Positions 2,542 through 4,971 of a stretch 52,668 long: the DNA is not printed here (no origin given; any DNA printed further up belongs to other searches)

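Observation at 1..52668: The 10-mer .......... occurs 28 times in 52.7 kb, in genes, between genes and on both strands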

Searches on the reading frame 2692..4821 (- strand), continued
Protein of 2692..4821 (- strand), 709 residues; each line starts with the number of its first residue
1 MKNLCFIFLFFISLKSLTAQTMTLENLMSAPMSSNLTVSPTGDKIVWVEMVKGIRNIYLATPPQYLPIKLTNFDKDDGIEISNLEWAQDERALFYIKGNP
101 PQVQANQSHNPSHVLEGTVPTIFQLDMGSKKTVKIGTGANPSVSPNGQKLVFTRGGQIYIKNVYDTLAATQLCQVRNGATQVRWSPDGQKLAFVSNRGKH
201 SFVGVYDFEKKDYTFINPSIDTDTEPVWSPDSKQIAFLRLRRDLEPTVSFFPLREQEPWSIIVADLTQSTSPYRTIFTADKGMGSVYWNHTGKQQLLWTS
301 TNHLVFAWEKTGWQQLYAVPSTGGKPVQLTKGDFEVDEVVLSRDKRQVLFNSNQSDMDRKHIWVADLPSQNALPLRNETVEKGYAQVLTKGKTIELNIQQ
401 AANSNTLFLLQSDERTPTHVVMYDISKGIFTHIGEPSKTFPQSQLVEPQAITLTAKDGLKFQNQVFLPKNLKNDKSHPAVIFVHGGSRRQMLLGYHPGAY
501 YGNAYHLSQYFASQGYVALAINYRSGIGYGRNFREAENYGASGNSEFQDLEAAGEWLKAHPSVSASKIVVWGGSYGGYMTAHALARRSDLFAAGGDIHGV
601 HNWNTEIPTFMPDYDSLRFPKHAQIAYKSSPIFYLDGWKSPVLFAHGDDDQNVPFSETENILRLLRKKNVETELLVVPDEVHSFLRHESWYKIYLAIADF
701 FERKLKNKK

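Call 27: find_encoding_contigs(protein=P0124, flank=10000, max_places=10)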
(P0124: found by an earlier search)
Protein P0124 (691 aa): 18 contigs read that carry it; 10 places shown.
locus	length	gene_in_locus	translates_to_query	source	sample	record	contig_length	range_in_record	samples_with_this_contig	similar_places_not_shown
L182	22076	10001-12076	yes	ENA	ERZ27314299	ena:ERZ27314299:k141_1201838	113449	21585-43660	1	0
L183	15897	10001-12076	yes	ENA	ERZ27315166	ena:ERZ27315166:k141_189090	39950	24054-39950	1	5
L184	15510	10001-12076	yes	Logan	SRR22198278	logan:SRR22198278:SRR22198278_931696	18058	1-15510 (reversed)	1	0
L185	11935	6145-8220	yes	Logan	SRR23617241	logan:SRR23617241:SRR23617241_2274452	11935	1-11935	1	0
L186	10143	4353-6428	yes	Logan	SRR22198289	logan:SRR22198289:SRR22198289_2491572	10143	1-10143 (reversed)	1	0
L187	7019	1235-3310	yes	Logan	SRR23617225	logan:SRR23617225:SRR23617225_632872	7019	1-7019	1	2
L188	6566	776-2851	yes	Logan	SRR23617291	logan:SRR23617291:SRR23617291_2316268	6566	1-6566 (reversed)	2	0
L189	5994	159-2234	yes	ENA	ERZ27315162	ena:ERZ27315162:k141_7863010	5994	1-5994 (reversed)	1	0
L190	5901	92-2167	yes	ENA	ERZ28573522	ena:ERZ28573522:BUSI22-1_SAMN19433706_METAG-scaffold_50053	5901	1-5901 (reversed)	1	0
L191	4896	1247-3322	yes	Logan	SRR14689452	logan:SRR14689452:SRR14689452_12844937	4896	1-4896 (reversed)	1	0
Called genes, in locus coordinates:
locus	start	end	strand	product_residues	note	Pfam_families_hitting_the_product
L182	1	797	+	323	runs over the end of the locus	PF14378:PAP2_3, PF01569:PAP2 (weak)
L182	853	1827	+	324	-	PF00781:DAGK_cat, PF19279:YegS_C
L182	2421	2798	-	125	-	-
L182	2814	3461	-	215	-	PF01656:CbiA, PF02374:ArsA_ATPase (weak), PF06564:CBP_BcsQ (faint), PF07015:VirC1, PF09140:MipZ, PF10609:ParA, PF13614:AAA_31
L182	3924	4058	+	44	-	-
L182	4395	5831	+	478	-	PF01051:Rep3_N, PF21205:Rep3_C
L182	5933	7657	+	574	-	PF00932:LTD, PF18962:Por_Secre_tail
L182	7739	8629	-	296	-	PF03009:GDPD, PF13653:GDPD_2 (faint)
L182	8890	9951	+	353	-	PF17396:DUF1611_N, PF07755:DUF1611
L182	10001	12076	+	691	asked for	PF07676:PD40 (faint), PF26549:Tricorn_N (faint), PF00930:DPPIV_N, PF01738:DLH, PF02129:Peptidase_S15 (weak), PF20434:BD-FAE (weak), PF00326:Peptidase_S9, PF20434:BD-FAE (weak), +1 more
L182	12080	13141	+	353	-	PF02746:MR_MLE_N, PF13378:MR_MLE_C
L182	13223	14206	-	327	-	PF19964:EAD11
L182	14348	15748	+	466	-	PF13520:AA_permease_2, PF00324:AA_permease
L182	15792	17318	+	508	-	PF00135:COesterase, PF20434:BD-FAE (weak)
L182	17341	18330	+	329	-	PF01757:Acyl_transf_3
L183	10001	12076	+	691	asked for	PF07676:PD40 (faint), PF26549:Tricorn_N (faint), PF00930:DPPIV_N, PF01738:DLH, PF02129:Peptidase_S15 (weak), PF20434:BD-FAE (weak), PF00326:Peptidase_S9, PF20434:BD-FAE (weak), +1 more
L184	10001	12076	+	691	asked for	PF07676:PD40 (faint), PF26549:Tricorn_N (faint), PF00930:DPPIV_N, PF01738:DLH, PF02129:Peptidase_S15 (weak), PF20434:BD-FAE (weak), PF00326:Peptidase_S9, PF20434:BD-FAE (weak), +1 more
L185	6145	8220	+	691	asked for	PF07676:PD40 (faint), PF26549:Tricorn_N (faint), PF00930:DPPIV_N, PF01738:DLH, PF02129:Peptidase_S15 (weak), PF20434:BD-FAE (weak), PF00326:Peptidase_S9, PF20434:BD-FAE (weak), +1 more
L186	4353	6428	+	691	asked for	PF07676:PD40 (faint), PF26549:Tricorn_N (faint), PF00930:DPPIV_N, PF01738:DLH, PF02129:Peptidase_S15 (weak), PF20434:BD-FAE (weak), PF00326:Peptidase_S9, PF20434:BD-FAE (weak), +1 more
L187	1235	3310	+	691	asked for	PF07676:PD40 (faint), PF26549:Tricorn_N (faint), PF00930:DPPIV_N, PF01738:DLH, PF02129:Peptidase_S15 (weak), PF20434:BD-FAE (weak), PF00326:Peptidase_S9, PF20434:BD-FAE (weak), +1 more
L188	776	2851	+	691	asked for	PF07676:PD40 (faint), PF26549:Tricorn_N (faint), PF00930:DPPIV_N, PF01738:DLH, PF02129:Peptidase_S15 (weak), PF20434:BD-FAE (weak), PF00326:Peptidase_S9, PF20434:BD-FAE (weak), +1 more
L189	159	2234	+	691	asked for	PF07676:PD40 (faint), PF26549:Tricorn_N (faint), PF00930:DPPIV_N, PF01738:DLH, PF02129:Peptidase_S15 (weak), PF20434:BD-FAE (weak), PF00326:Peptidase_S9, PF20434:BD-FAE (weak), +1 more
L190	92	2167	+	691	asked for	PF07676:PD40 (faint), PF26549:Tricorn_N (faint), PF00930:DPPIV_N, PF01738:DLH, PF02129:Peptidase_S15 (weak), PF20434:BD-FAE (weak), PF00326:Peptidase_S9, PF20434:BD-FAE (weak), +1 more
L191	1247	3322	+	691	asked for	PF07676:PD40 (faint), PF26549:Tricorn_N (faint), PF00930:DPPIV_N, PF01738:DLH, PF02129:Peptidase_S15 (weak), PF20434:BD-FAE (weak), PF00326:Peptidase_S9, PF20434:BD-FAE (weak), +1 more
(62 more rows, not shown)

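Call 55: find_encoding_contigs(protein=P0008, flank=10000, max_places=2)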
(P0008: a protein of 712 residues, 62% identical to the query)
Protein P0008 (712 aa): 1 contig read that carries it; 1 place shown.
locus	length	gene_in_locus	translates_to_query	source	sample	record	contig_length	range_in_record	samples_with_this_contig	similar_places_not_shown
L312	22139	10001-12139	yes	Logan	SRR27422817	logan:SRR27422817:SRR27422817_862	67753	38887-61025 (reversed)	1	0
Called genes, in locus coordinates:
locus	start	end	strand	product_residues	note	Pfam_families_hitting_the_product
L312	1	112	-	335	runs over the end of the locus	PF06580:His_kinase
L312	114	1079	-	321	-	PF06580:His_kinase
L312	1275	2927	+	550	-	PF00343:Phosphorylase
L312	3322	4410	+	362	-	-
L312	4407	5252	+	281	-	PF02086:MethyltransfD12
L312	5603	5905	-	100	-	PF05016:ParE_toxin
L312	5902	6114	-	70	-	PF09720:Unstab_antitox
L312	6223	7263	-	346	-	PF08240:ADH_N, PF01262:AlaDh_PNT_C (weak), PF00107:ADH_zinc_N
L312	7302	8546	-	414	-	-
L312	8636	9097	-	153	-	-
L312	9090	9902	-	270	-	PF03309:Pan_kinase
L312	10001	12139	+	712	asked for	PF07676:PD40 (faint), PF26549:Tricorn_N, PF26550:Tricorn_2nd (weak), PF00930:DPPIV_N, PF02129:Peptidase_S15 (faint), PF20434:BD-FAE (faint), PF00326:Peptidase_S9, PF01738:DLH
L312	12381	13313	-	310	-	PF01261:AP_endonuc_2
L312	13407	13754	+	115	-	PF01253:SUI1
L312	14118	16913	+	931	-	PF00133:tRNA-synt_1, PF09334:tRNA-synt_1g, PF13603:tRNA-synt_1_2, PF08264:Anticodon_1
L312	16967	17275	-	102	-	-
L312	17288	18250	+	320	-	PF10127:RlaP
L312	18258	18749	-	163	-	PF00691:OmpA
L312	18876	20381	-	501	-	PF18936:DUF5684, PF10502:Peptidase_S26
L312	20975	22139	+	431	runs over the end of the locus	PF00072:Response_reg, PF00158:Sigma54_activat, PF01078:Mg_chelatase (faint), PF14532:Sigma54_activ_2, PF00004:AAA (weak), PF07728:AAA_5, PF25601:AAA_lid_14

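Call 56: find_encoding_contigs(protein=P0013, flank=10000, max_places=2)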
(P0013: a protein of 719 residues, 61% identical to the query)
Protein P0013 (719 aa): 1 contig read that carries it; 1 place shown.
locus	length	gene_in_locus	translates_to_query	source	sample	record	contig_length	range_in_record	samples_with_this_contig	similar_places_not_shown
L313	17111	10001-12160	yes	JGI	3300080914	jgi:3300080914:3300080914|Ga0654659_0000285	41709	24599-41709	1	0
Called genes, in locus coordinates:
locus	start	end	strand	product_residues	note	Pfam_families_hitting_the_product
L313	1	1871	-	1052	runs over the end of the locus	PF23500:DUF7133, PF00034:Cytochrom_C, PF13442:Cytochrome_CBB3 (weak)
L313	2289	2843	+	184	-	PF20221:DUF6580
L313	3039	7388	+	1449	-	PF15902:Sortilin-Vps10 (faint), PF00354:Pentaxin (faint), PF07953:Toxin_R_bind_N, PF13385:Laminin_G_3, PF02210:Laminin_G_2 (weak), PF18962:Por_Secre_tail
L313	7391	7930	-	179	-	-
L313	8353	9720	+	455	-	PF01494:FAD_binding_3, PF05834:Lycopene_cycl (faint), PF01494:FAD_binding_3 (weak), PF22578:GGR_cat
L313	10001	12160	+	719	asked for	PF26550:Tricorn_2nd (faint), PF26549:Tricorn_N (weak), PF00930:DPPIV_N, PF02129:Peptidase_S15 (weak), PF01738:DLH, PF20434:BD-FAE (weak), PF00326:Peptidase_S9, PF20434:BD-FAE (weak), +1 more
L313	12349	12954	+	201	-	-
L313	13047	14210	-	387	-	PF13371:TPR_9 (faint), PF00515:TPR_1 (faint), PF07719:TPR_2 (faint), PF13174:TPR_6 (faint), PF13176:TPR_7 (faint), PF13181:TPR_8 (faint), PF13424:TPR_12 (faint), PF13432:TPR_16 (weak), +2 more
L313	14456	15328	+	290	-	PF12784:PDDEXK_2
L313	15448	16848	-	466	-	PF01408:GFO_IDH_MocA, PF21252:Glyco_hydro_109_C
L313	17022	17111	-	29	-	?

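Call 57: find_encoding_contigs(protein=P0020, flank=10000, max_places=2)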
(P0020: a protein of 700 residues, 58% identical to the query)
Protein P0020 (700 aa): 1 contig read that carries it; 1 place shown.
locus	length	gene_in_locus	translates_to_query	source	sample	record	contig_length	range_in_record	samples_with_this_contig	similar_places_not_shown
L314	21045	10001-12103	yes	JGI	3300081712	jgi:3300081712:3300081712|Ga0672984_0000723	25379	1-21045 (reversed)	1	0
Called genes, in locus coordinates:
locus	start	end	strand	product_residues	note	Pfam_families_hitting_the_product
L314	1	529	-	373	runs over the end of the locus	PF02746:MR_MLE_N, PF13378:MR_MLE_C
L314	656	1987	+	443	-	PF02447:GntP_permease, PF03600:CitMHS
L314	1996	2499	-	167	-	-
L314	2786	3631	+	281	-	PF01557:FAA_hydrolase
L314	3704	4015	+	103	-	-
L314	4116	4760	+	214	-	PF00484:Pro_CA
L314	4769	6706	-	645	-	PF01946:Thi4 (weak), PF12831:FAD_oxidored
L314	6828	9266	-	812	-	PF16586:DUF5060, PF18962:Por_Secre_tail (weak)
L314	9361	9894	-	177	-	-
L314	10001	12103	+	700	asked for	PF07676:PD40 (faint), PF26549:Tricorn_N (weak), PF26550:Tricorn_2nd (weak), PF00930:DPPIV_N, PF00135:COesterase, PF02129:Peptidase_S15, PF00326:Peptidase_S9, PF01738:DLH, +2 more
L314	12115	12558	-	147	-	-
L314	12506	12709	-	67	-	-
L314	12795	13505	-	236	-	-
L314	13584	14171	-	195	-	-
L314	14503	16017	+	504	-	PF02463:SMC_N (weak), PF03193:RsgA_GTPase (faint), PF00005:ABC_tran, PF00006:ATP-synt_ab (faint), PF13401:AAA_22 (faint), PF13476:AAA_23 (faint), PF13555:AAA_29 (faint), PF00005:ABC_tran, +1 more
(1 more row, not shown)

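Call 59: find_encoding_contigs(protein=P0139, flank=10000, max_places=2)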
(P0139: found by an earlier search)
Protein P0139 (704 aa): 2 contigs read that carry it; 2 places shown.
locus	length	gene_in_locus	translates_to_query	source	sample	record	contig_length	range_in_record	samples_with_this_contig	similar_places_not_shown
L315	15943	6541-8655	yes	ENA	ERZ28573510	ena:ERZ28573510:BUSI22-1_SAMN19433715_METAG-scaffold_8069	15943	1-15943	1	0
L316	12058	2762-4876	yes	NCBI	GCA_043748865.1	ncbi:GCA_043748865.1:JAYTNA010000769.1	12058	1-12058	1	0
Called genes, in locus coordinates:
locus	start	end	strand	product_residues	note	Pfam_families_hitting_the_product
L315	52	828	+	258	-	PF10088:DUF2326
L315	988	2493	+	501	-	-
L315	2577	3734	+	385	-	PF13175:AAA_15 (weak), PF13304:AAA_21, PF13175:AAA_15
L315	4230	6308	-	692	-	PF13567:DUF4131, PF03772:Competence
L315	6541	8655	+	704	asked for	PF26549:Tricorn_N, PF26550:Tricorn_2nd (weak), PF00930:DPPIV_N, PF00135:COesterase (weak), PF20434:BD-FAE (weak), PF12697:Abhydrolase_6 (weak), PF00326:Peptidase_S9, PF01738:DLH, +2 more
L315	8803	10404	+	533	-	PF13620:CarboxypepD_reg (faint), PF00691:OmpA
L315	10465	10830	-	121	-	PF05635:23S_rRNA_IVP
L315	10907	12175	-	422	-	PF11013:DUF2851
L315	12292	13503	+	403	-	PF01139:RtcB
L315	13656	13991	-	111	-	PF21619:DUF6855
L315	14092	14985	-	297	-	PF00701:DHDPS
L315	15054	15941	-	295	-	?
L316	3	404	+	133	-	?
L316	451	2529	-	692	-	PF13567:DUF4131, PF03772:Competence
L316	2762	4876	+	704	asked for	PF26549:Tricorn_N, PF26550:Tricorn_2nd (weak), PF00930:DPPIV_N, PF00135:COesterase (weak), PF20434:BD-FAE (weak), PF12697:Abhydrolase_6 (weak), PF00326:Peptidase_S9, PF01738:DLH, +2 more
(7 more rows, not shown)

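Call 60: find_encoding_contigs(protein=P0023, flank=10000, max_places=2)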
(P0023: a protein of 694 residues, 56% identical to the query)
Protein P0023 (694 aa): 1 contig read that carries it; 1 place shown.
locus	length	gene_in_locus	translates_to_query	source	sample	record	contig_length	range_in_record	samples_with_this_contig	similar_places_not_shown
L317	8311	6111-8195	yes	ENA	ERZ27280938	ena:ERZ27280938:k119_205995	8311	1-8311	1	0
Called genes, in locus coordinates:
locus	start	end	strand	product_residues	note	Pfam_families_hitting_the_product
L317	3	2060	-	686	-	?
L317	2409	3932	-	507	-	PF05572:Peptidase_M43, PF00041:fn3 (weak), PF18962:Por_Secre_tail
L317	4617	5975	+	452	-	PF00072:Response_reg, PF00158:Sigma54_activat, PF14532:Sigma54_activ_2, PF00004:AAA (weak), PF07724:AAA_2, PF07728:AAA_5, PF25601:AAA_lid_14, PF02954:HTH_8, +1 more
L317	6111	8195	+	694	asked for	PF26550:Tricorn_2nd, PF26549:Tricorn_N, PF00930:DPPIV_N, PF02129:Peptidase_S15 (weak), PF20434:BD-FAE (weak), PF01738:DLH, PF12697:Abhydrolase_6 (weak), PF00326:Peptidase_S9, +2 more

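Call 62: find_homologous_proteins(query=L315:4230-6308:-, max_evalue=1e-40)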
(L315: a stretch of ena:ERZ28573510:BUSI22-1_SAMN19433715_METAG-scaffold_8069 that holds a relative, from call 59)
Query L315:4230-6308:- (692 aa): 1447 proteins with E <= 1e-40 among 8000 candidates; the best 120 are listed.
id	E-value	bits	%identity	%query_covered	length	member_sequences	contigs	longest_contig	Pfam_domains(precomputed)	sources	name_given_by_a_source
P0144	0.0e+0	1556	100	100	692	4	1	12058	PF13567.12,PF03772.22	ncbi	-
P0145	0.0e+0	1153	72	99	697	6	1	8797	PF13567.12,PF03772.22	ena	-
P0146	0.0e+0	1147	73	98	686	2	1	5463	PF13567.12,PF03772.22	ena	-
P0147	5.0e-186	638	44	99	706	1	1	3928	PF13567.12,PF03772.22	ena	-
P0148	1.9e-184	633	43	99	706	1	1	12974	PF13567.12,PF03772.22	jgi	jgi:competence protein ComEC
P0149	5.9e-184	631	44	100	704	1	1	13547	PF13567.12,PF03772.22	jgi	jgi:competence protein ComEC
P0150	6.8e-184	631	43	99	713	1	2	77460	PF13567.12,PF03772.22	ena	-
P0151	1.4e-183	630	45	99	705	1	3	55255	PF13567.12,PF03772.22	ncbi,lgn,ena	-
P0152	2.7e-183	629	45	99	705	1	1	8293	PF13567.12,PF03772.22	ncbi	-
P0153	2.9e-183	629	43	100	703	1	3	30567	PF13567.12,PF03772.22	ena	-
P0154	2.4e-182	626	44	99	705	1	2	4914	PF13567.12,PF03772.22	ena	-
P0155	2.8e-182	626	44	99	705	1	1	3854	PF13567.12,PF03772.22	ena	-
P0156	4.7e-182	625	44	99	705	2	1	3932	PF13567.12,PF03772.22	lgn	-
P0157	1.0e-181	624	44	99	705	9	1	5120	PF13567.12,PF03772.22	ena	-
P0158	4.0e-181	622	43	100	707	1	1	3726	PF13567.12,PF03772.22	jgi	jgi:competence protein ComEC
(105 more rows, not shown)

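Call 63: find_encoding_contigs(protein=P0151, flank=10000, max_places=3)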
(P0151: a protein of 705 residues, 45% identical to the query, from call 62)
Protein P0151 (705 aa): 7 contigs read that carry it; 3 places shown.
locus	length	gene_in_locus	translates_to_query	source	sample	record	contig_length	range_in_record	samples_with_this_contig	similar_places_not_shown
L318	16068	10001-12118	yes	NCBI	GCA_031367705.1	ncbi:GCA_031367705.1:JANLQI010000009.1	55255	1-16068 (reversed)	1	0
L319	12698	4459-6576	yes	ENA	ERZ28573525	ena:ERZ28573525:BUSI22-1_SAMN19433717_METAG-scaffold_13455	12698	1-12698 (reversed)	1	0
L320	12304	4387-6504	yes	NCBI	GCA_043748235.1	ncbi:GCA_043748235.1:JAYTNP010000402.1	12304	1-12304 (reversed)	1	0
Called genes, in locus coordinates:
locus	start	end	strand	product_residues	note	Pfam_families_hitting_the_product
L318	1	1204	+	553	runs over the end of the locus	PF00474:SSF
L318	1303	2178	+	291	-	-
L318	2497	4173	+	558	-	PF02310:B12-binding, PF04055:Radical_SAM, PF13311:DUF4080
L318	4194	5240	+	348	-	PF01546:Peptidase_M20, PF07687:M20_dimer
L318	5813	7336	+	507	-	PF00583:Acetyltransf_1 (weak), PF00795:CN_hydrolase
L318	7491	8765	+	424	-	-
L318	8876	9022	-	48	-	-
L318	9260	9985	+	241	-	PF00156:Pribosyltran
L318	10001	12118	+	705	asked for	PF13567:DUF4131, PF03772:Competence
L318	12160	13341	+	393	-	PF12836:HHH_3, PF14579:HHH_6 (faint), PF00633:HHH (faint), PF12836:HHH_3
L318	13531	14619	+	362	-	PF03562:MltA (faint), PF06725:3D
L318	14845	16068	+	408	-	?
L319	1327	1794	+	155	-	PF00795:CN_hydrolase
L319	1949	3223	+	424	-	-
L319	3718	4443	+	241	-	PF00156:Pribosyltran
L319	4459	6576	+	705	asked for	PF13567:DUF4131, PF03772:Competence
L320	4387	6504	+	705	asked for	PF13567:DUF4131, PF03772:Competence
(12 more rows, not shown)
